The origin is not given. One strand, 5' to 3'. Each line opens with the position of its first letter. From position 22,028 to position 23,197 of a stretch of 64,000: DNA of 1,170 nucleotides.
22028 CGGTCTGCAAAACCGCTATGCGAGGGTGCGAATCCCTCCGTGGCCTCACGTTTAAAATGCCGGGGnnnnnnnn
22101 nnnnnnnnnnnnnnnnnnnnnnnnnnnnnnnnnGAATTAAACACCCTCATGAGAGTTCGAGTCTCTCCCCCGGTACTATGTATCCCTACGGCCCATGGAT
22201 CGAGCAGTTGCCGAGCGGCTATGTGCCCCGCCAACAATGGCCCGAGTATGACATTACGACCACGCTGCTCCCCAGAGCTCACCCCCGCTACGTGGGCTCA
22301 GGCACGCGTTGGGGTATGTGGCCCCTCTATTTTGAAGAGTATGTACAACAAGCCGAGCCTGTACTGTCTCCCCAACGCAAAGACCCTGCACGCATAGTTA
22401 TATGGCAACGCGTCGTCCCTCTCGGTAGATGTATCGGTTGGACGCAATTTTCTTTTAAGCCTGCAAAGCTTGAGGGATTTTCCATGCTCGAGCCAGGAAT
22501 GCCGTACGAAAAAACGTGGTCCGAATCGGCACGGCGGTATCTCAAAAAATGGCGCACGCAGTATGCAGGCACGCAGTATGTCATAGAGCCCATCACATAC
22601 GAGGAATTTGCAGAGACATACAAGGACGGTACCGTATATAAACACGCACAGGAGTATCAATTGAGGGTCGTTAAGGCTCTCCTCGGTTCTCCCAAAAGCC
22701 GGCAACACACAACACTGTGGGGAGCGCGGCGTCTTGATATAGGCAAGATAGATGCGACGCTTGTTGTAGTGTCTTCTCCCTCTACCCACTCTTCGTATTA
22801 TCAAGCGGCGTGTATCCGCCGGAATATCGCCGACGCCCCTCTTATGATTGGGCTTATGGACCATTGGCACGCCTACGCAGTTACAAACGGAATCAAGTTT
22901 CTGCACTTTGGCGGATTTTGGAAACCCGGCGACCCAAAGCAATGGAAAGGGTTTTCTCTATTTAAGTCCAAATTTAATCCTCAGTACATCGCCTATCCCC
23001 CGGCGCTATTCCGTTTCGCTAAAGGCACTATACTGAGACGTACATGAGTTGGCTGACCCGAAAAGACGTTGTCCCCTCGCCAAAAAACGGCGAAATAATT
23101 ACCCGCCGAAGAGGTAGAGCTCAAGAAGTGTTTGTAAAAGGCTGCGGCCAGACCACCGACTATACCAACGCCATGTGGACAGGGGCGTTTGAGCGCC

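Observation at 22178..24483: Tandem FemAB/CelD-like paralogs, one fused to a spermidine-synthase-like domain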

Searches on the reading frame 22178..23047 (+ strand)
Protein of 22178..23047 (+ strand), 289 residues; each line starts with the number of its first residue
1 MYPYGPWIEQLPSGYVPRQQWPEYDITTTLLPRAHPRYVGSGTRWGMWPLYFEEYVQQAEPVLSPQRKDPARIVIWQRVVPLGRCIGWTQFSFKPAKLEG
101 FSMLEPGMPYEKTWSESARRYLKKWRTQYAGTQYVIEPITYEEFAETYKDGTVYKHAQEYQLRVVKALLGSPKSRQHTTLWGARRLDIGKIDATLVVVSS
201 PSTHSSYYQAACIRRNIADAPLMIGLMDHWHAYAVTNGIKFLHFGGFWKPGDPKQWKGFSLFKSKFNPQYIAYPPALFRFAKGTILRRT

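Call 7: search_protein_families(library=pfam, proteins=[window:22178-23047:+], max_evalue=1)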
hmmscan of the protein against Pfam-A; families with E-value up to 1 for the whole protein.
window:22178-23047:+ (289 aa): 0 families

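Call 8: search_protein_families(library=ncbifam, proteins=[window:22178-23047:+], max_evalue=1)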
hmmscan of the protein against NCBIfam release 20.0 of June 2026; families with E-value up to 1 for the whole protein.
window:22178-23047:+ (289 aa): 0 families

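Call 11: search_solved_structures(query=window:22178-23047:+, max_evalue=10)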
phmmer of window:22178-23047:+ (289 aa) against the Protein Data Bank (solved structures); distinct sequences matched with E-value up to 10: 1.
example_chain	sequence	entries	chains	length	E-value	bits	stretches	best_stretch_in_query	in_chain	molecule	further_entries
6y9e_A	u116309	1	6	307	0.054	16.2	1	115-191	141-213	Ancestral haloalkane dehalogenase AncHLD2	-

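Call 12: find_homologous_proteins(query=window:22178-23047:+)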
Query window:22178-23047:+ (289 aa): 64 proteins with E <= 0.001 among 260 candidates.
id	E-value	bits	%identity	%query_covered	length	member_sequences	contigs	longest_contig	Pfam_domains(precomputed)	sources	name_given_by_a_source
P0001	1.2e-200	684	100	100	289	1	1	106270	-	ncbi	ncbi:MAG: hypothetical protein V4474_00880 [Patescibacteria group bacterium]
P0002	8.8e-99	349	52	98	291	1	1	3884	-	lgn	-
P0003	4.1e-80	288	47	100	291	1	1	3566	-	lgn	-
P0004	3.1e-74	268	46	98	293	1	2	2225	-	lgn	-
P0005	4.4e-73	265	45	98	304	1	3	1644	-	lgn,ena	-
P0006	3.4e-72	262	45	98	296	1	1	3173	-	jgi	jgi:hypothetical protein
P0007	5.3e-71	258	42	98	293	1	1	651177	-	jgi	jgi:hypothetical protein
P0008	2.8e-69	252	43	98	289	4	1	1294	-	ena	-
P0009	3.2e-69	252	45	96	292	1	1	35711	-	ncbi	-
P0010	7.2e-69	251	43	98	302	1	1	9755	-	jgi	jgi:hypothetical protein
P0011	8.5e-69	251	44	99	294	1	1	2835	-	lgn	-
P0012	1.8e-68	249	46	97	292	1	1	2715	-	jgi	-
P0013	3.2e-68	249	43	98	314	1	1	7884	-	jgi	jgi:hypothetical protein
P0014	4.7e-68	248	44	98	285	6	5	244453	-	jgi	-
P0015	1.4e-67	247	41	98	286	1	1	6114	-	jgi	jgi:hypothetical protein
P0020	3.1e-65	239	43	98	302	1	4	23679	-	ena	-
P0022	6.0e-64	235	42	98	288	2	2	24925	-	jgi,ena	-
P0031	1.1e-61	227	39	98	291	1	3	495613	-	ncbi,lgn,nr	ncbi:MAG: hypothetical protein NT019_02705 [Candidatus Adlerbacteria bacterium]|nr:hypothetical prot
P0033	4.5e-61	225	40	98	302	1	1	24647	-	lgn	-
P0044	2.9e-57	213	39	98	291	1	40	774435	-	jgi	jgi:hypothetical protein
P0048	8.7e-55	205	38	98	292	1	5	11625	-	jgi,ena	-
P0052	8.7e-52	195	35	95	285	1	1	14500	-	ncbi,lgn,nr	ncbi:MAG: hypothetical protein Q7S05_04965 [bacterium]|nr:hypothetical protein [bacterium]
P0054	1.5e-50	191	39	99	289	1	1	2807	-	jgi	jgi:hypothetical protein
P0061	5.0e-45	172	44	69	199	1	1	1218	PF13480.14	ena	-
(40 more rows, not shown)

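Call 16: search_solved_structures(query=A2, max_evalue=10, show_alignments=2)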
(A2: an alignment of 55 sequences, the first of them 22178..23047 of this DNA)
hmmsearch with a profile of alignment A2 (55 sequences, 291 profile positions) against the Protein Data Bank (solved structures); distinct sequences matched with E-value up to 10: 5.
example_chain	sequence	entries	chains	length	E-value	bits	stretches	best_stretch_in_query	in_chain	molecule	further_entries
5dpo_A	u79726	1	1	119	0.18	14.2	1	147-206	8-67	Uncharacterized protein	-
7bxh_A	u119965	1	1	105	0.3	13.5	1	149-206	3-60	Lpg2149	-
7bxf_C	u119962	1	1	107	0.31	13.4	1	149-206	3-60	Lpg2149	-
6k3b_B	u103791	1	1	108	0.33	13.3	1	149-206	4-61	Uncharacterized protein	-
6lw4_B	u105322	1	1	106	0.44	12.9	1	150-206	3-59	Uncharacterized protein Lpg2149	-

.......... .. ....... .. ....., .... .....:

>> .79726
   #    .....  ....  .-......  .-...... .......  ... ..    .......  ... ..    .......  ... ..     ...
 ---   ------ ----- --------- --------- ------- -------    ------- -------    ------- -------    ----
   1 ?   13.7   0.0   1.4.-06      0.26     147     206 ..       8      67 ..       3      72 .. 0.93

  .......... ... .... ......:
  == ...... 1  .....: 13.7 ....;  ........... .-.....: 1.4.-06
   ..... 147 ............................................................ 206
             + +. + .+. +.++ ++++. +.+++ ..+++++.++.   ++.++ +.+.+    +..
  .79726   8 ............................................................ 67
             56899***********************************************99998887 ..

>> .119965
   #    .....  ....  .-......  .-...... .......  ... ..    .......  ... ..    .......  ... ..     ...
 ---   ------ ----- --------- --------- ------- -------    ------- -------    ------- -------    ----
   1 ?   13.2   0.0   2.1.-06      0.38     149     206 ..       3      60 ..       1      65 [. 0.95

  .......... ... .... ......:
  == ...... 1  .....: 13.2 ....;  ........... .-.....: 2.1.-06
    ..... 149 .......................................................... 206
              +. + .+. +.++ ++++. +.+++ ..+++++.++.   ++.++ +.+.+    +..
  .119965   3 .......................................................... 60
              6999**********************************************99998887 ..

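Call 17: search_protein_families(library=pfam, alignment_id=A2, max_evalue=1)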
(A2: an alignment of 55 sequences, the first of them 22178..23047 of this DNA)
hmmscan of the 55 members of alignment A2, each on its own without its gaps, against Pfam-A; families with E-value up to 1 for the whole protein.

A. member 1, window:22178-23047:+ (289 aa): 0 families

B. families by the number of members that match (of 55 scanned): 17 families
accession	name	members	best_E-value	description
PF13480.13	Acetyltransf_6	19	2.1e-05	Acetyltransferase (GNAT) domain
PF04377.21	ATE_C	2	0.049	Arginine-tRNA-protein transferase, C terminus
PF04140.19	ICMT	1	0.0018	Isoprenylcysteine carboxyl methyltransferase (ICMT) family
PF01282.25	Ribosomal_S24e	1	0.012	Ribosomal protein S24e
PF02732.21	ERCC4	1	0.025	ERCC4 domain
PF03969.22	AFG1_ATPase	1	0.035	AFG1-like ATPase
PF23881.1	DUF7234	1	0.036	Family of unknown function (DUF7234)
PF22381.2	Staph_reg_Sar_Rot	1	0.062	Transcriptional regulator SarA/Rot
PF12048.14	DUF3530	1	0.13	Protein of unknown function (DUF3530)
PF10140.15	YukC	1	0.18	WXG100 protein secretion system (Wss), protein YukC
PF02208.21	Sorb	1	0.19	Sorbin homologous domain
PF10173.14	Mit_KHE1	1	0.22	Mitochondrial K+-H+ exchange-related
PF22766.2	ZW10_C2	1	0.23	ZW10 C-terminal helical domain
PF03268.19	DUF267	1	0.29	Caenorhabditis protein of unknown function, DUF267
PF08427.15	ARMH3_C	1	0.29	Armadillo-like helical domain-containing protein 3, C-terminal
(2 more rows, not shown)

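Call 21: find_encoding_contigs(protein=P0007, flank=6000, max_places=2)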
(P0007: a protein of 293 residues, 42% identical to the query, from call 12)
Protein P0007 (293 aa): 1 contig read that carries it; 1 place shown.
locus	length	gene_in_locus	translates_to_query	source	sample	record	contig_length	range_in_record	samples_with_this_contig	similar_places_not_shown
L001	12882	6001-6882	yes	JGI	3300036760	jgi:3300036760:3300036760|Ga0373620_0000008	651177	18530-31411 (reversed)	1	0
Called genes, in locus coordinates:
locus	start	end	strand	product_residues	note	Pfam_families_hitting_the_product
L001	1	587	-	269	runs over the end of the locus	-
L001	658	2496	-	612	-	PF13522:GATase_6, PF13537:GATase_7, PF01380:SIS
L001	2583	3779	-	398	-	PF00266:Aminotran_5, PF01212:Beta_elim_lyase (weak)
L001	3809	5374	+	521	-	PF00009:GTP_EFTU, PF01926:MMR_HSR1, PF22042:EF-G_D2, PF11987:IF-2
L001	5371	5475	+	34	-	-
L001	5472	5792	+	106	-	PF02033:RBFA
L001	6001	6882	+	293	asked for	-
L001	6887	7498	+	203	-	PF01564:Spermine_synth (weak)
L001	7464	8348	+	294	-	-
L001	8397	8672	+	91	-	PF01541:GIY-YIG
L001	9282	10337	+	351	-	PF01145:Band_7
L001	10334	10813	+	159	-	-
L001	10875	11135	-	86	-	PF18895:T4SS_pilin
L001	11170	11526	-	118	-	-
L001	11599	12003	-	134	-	PF18895:T4SS_pilin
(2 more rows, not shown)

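Call 22: find_encoding_contigs(protein=P0031, flank=6000, max_places=2)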
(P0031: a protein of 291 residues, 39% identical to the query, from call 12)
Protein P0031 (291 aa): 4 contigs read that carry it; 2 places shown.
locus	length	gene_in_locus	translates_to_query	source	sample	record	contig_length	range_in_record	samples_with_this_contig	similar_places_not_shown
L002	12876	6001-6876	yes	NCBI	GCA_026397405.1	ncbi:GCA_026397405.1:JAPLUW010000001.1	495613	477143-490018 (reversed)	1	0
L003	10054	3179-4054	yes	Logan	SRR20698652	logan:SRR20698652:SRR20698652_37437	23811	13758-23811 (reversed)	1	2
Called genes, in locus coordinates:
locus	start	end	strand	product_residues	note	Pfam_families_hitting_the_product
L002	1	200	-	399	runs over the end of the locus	PF00266:Aminotran_5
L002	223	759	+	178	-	PF14584:DUF4446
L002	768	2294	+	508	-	PF00009:GTP_EFTU, PF01926:MMR_HSR1, PF22042:EF-G_D2, PF03144:GTP_EFTU_D2 (faint), PF11987:IF-2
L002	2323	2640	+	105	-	PF02033:RBFA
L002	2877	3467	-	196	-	PF08241:Methyltransf_11 (weak), PF13649:Methyltransf_25 (weak), PF13847:Methyltransf_31 (faint)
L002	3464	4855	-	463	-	PF01053:Cys_Met_Meta_PP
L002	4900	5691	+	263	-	PF24827:AstE_AspA_cat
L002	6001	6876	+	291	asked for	-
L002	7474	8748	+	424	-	-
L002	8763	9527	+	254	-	-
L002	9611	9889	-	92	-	PF18895:T4SS_pilin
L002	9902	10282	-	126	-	-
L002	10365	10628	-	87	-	PF18895:T4SS_pilin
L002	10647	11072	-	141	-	PF18895:T4SS_pilin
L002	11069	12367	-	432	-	-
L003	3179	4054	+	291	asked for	-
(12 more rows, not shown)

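Call 23: find_encoding_contigs(protein=P0044, flank=6000, max_places=2)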
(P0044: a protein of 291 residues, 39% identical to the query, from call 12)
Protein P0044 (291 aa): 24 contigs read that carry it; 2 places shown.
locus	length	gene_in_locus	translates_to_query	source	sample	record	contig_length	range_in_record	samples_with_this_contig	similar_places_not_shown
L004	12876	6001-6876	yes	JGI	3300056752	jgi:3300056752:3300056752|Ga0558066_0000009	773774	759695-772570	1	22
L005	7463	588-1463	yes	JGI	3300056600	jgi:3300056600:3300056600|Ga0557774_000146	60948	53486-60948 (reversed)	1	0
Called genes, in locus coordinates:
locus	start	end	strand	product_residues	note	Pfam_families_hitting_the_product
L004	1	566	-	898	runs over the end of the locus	PF02861:Clp_N, PF23569:NBD_SMAX1, PF00004:AAA, PF17871:AAA_lid_9, PF00158:Sigma54_activat (weak), PF07724:AAA_2, PF07728:AAA_5, PF10431:ClpB_D2-small, +6 more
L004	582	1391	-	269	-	-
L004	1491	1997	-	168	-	-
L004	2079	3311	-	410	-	PF00266:Aminotran_5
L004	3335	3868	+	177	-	PF14584:DUF4446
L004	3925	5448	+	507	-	PF00009:GTP_EFTU, PF01926:MMR_HSR1, PF02421:FeoB_N (faint), PF22042:EF-G_D2, PF11987:IF-2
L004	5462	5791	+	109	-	PF02033:RBFA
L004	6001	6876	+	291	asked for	-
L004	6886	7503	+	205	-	PF13847:Methyltransf_31 (weak), PF08242:Methyltransf_12 (weak), PF13649:Methyltransf_25 (weak)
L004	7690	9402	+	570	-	-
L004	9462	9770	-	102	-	-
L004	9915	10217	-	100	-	-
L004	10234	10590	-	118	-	-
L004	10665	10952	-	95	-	-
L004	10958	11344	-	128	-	PF18895:T4SS_pilin (weak)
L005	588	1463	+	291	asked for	-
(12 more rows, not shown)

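Call 27: predict_structure(alignment_id=A2)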
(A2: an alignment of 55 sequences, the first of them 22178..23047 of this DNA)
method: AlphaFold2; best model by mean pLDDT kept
length: 289 residues; sequences in the alignment: 55
mean_pLDDT: 95.3   pTM: 0.91
mean pLDDT of the five models: 95.3, 95.0, 94.8, 94.8, 94.7
residues with pLDDT >= 90: 266; 70-90: 17; 50-70: 6; < 50: 0
segments of 3 or more residues with pLDDT < 50: none
pLDDT, mean of each block of 10 residues (from residue 1): 87 97 97 95 95 97 82 97 92 96 97 98 98 98 98 93 98 98 98 99 98 94 98 98 97 94 97 97 78
secondary structure, 60 per line:
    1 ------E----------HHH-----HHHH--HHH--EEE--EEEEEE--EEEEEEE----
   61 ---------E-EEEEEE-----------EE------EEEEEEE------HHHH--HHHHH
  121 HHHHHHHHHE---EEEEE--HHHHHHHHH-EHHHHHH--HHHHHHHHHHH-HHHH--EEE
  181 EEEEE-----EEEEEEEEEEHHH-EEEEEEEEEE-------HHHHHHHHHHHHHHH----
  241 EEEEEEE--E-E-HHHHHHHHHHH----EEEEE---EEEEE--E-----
elements in order: H26-29 E37-39 E42-47 E50-56 E72-77 E97-103 H110-113 H116-129 E134-138 H141-149 H152-157 H160-170 H172-175 E178-185 E191-200 E205-214 H222-236 E241-247 H254-264 E269-273 E277-281

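Call 39: find_related_loci(query=A2, collection=genome_contigs, flank=6000)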
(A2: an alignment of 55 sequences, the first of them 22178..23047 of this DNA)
Query A2 (289 aa) in genome_contigs; peptide patterns used: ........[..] (x = any residue, [..] = any of these).
78 stretches matched a pattern; 53 encode a relative of the query (tblastn E <= 1e-3); 53 distinct loci.
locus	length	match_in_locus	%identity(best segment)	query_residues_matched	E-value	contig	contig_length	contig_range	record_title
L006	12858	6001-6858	44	4-288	2e-72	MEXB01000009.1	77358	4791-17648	MAG: Candidatus Adlerbacteria bacterium RIFOXYC1_FULL_48_26 rifoxyc1_full_scaffold_251, whole genome shotgun sequence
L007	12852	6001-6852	43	4-286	7e-70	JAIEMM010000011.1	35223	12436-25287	MAG: Patescibacteria group bacterium isolate co.spades.CONCOCT.2.5kb_058 c_000000000028, whole genome shotgun sequence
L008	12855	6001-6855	39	4-286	2e-66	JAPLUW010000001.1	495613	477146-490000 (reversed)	MAG: Candidatus Adlerbacteria bacterium isolate LacPavin_0818_WC45_MAG_49_12 LacPavin_0818_WC45_scaffold_276048, whole g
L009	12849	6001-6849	41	5-286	1e-64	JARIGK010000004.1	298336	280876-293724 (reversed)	MAG: Candidatus Adlerbacteria bacterium isolate CullarsAll.DT.02 k141_615791, whole genome shotgun sequence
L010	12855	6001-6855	41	4-286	8e-64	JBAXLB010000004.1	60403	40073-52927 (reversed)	MAG: Candidatus Adlerbacteria bacterium isolate ELA416 MAG416_4, whole genome shotgun sequence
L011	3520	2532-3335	38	13-281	5e-58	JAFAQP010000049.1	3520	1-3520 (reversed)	MAG: Patescibacteria group bacterium isolate CP_BM_ER_67 BM_ER_k147_2811153, whole genome shotgun sequence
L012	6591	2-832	34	9-281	3e-56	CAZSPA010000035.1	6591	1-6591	MAG TPA_asm: uncultured Candidatus Saccharibacteria bacterium isolate SRP269290_co2_317 genome assembly, contig: NODE_16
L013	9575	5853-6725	36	2-286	1e-55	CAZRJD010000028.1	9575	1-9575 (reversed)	MAG TPA_asm: uncultured Candidatus Saccharibacteria bacterium isolate SRP136066_co1_425 genome assembly, contig: NODE_99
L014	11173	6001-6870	36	2-286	5e-54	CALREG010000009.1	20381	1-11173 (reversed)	MAG: Candidatus Nomurabacteria bacterium isolate TH-Jun18-197 genome assembly, contig: TH-Jun18-C5552, whole genome shot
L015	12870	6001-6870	38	3-286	3e-52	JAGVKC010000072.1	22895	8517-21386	MAG: Candidatus Paceibacterota bacterium isolate SW_34 c_000000064671, whole genome shotgun sequence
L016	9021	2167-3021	36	4-286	5e-52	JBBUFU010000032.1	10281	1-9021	MAG: Patescibacteria group bacterium isolate H43-bin025_1 H43_bin025_1_000000000032, whole genome shotgun sequence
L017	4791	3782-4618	34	15-288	2e-51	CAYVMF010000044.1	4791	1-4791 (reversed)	MAG TPA_asm: uncultured Candidatus Saccharibacteria bacterium isolate SRP286056_co2_561 genome assembly, contig: NODE_31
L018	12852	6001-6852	33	9-288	5e-49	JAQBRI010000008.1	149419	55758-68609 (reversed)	MAG: Candidatus Kaiserbacteria bacterium isolate RYN_395 scaffold_2813410, whole genome shotgun sequence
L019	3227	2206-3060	33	8-286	4e-48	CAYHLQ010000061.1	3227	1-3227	MAG TPA_asm: uncultured Candidatus Saccharibacteria bacterium isolate ERP119705_co13_492 genome assembly, contig: NODE_3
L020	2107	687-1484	37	13-280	2e-47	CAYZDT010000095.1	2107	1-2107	MAG TPA_asm: uncultured Candidatus Saccharibacteria bacterium isolate binchicken_co128_363 genome assembly, contig: NODE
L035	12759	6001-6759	28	33-287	2e-29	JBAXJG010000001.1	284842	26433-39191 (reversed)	MAG: Candidatus Uhrbacteria bacterium isolate ELA369 MAG369_1, whole genome shotgun sequence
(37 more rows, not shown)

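Call 45: search_protein_representatives(alignment_id=A2)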
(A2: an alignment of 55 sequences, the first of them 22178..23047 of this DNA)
Query: 55 sequences, 291 profile positions. Proteins with E-value up to 0.001 (for the whole library): 340; up to 1e-10: 305; up to 1e-30: 210. The best 150 are listed.
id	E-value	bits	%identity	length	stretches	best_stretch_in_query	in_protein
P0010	4.9e-129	446.1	-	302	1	1-291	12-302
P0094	1.1e-113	395.8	-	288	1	4-289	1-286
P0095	1.3e-113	395.5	-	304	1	3-291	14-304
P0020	3.1e-113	394.2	-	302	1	4-290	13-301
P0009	1.2e-112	392.3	-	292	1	2-286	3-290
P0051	9.6e-111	386.1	-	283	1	5-286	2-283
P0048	9.6e-111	386.1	-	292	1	1-288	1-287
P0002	1.8e-110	385.1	-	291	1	3-290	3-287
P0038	2.1e-109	381.7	-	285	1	1-289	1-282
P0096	3.2e-109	381.0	-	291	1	4-291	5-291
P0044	2.4e-107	374.9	-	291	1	1-291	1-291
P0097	1.7e-105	368.9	-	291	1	1-291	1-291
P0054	1.3e-100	352.9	-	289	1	4-291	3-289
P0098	6.1e-100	350.6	-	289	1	7-286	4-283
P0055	9.1e-98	343.5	-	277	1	10-286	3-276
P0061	6.5e-82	291.4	-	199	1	91-291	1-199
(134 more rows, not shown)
